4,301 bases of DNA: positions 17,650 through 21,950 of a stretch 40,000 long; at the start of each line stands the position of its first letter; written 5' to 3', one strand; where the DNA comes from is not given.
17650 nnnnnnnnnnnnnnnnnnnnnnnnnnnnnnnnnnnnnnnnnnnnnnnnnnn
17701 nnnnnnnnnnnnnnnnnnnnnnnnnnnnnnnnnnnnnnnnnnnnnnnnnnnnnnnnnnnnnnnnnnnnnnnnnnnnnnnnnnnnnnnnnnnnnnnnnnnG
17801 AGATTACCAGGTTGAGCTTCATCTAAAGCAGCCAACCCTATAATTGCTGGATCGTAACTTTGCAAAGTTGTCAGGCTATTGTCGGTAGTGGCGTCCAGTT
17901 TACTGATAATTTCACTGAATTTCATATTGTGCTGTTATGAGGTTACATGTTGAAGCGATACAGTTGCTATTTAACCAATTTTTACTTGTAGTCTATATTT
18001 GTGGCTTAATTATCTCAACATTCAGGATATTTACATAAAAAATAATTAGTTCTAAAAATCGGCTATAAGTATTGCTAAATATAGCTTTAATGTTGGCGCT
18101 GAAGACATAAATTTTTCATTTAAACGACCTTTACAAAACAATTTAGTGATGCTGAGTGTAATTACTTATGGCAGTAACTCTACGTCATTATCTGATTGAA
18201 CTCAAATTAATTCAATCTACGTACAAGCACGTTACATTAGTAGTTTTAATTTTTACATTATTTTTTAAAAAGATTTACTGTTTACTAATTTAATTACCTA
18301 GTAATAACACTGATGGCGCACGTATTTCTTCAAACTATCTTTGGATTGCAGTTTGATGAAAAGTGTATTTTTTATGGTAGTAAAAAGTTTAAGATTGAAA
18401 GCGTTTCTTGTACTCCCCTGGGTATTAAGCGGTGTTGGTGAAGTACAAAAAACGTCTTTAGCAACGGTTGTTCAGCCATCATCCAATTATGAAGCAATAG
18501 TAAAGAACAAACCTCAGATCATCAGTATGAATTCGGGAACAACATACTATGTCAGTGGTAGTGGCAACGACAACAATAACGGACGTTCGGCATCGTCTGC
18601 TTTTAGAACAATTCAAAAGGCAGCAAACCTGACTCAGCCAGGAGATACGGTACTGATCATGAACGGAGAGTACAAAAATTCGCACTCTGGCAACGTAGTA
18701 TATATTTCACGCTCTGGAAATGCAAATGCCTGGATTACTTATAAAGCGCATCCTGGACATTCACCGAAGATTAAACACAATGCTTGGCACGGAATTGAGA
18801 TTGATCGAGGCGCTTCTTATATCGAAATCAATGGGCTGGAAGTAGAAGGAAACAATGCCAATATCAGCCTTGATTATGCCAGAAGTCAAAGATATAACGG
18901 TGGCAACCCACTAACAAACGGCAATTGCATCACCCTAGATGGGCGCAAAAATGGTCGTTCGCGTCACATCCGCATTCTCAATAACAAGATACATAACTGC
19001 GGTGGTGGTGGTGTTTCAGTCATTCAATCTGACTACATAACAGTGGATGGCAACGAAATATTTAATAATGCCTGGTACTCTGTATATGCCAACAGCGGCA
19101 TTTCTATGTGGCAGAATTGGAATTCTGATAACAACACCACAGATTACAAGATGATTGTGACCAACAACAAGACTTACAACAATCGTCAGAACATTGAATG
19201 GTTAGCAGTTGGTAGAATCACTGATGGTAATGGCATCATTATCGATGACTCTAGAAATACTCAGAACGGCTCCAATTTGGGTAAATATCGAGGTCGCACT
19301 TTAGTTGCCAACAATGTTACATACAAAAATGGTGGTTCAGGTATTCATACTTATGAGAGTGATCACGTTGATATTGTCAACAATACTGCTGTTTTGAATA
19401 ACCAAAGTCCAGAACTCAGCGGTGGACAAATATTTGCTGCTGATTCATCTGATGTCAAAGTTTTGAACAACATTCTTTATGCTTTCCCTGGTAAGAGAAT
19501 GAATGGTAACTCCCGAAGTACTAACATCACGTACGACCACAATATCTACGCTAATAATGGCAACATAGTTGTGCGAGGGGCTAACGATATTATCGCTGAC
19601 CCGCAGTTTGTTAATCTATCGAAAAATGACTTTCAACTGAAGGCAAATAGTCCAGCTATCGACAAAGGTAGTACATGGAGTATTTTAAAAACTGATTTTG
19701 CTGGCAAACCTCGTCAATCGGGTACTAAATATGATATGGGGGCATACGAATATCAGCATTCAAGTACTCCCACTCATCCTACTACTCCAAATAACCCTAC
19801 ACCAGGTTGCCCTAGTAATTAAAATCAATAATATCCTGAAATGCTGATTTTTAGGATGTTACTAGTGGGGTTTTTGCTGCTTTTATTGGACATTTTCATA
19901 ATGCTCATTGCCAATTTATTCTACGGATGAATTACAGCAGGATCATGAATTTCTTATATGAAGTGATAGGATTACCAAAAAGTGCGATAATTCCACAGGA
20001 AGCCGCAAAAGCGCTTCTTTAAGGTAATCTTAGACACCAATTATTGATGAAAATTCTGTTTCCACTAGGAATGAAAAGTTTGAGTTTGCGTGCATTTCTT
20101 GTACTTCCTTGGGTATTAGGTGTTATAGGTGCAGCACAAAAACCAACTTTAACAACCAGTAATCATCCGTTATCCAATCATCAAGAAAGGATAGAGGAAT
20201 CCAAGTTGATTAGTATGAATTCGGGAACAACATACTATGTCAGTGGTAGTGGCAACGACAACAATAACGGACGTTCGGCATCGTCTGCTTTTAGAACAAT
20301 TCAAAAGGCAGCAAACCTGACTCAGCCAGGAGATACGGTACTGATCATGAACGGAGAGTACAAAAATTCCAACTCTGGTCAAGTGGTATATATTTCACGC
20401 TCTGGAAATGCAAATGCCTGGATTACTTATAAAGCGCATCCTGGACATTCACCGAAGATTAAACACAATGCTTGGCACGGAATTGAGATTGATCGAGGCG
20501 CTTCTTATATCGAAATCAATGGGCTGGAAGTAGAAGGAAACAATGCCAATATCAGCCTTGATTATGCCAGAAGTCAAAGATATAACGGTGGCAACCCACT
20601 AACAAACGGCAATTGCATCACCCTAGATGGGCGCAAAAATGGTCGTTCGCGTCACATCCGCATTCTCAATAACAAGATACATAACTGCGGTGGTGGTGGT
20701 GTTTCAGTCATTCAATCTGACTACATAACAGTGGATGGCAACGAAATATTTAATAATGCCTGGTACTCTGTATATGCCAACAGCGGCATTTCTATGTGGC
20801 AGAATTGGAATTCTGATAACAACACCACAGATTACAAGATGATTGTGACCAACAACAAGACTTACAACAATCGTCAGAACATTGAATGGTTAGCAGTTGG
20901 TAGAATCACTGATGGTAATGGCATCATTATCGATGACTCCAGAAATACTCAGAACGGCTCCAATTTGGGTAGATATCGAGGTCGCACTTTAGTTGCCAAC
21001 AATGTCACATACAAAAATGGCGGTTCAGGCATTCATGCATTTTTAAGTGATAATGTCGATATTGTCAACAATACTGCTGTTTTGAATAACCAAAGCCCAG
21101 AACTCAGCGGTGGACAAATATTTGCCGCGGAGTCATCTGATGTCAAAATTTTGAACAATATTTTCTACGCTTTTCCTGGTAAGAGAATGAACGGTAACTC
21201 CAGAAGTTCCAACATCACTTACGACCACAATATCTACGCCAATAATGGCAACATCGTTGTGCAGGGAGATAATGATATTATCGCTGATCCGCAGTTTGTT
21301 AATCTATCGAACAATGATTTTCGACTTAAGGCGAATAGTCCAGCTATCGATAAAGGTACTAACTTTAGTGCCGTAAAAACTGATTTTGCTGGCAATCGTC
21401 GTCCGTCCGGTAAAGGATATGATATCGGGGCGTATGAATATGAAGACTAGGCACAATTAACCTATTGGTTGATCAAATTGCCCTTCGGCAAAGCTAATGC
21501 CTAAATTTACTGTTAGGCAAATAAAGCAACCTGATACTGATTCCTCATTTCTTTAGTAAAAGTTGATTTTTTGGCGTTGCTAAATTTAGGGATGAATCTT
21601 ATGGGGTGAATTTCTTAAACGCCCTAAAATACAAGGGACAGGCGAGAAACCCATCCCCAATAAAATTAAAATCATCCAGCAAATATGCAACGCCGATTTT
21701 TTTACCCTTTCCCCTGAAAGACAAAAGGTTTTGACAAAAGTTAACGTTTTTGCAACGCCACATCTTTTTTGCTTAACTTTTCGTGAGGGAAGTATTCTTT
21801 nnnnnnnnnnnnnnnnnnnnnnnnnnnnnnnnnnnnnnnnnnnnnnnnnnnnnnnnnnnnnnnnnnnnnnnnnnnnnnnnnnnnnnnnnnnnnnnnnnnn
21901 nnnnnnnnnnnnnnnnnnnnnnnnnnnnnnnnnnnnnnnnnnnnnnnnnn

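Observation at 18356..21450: Tandem secreted beta-helix paralogues with a mosaic identity pattern (gene-conversion tract)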

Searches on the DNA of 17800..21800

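Call 65: search_rna_families(source=window, start=17800, end=21800, threshold=evalue, max_evalue=1)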
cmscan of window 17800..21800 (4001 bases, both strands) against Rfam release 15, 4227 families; matches with E-value up to 1: 4.
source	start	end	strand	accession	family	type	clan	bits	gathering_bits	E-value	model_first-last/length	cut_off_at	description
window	18401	18454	-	RF00713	mir-239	Gene; miRNA;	-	23.7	49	0.076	1-74/74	no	mir-239 microRNA precursor family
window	21497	21626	+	RF00007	U12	Gene; snRNA; splicing;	CL00006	22.8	53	0.16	1-151/151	no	U12 minor spliceosomal RNA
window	19135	19211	+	RF00715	mir-383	Gene; miRNA;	-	21.5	70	0.24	1-73/73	no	mir-383 microRNA precursor family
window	20823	20899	+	RF00715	mir-383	Gene; miRNA;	-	21.5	70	0.24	1-73/73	no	mir-383 microRNA precursor family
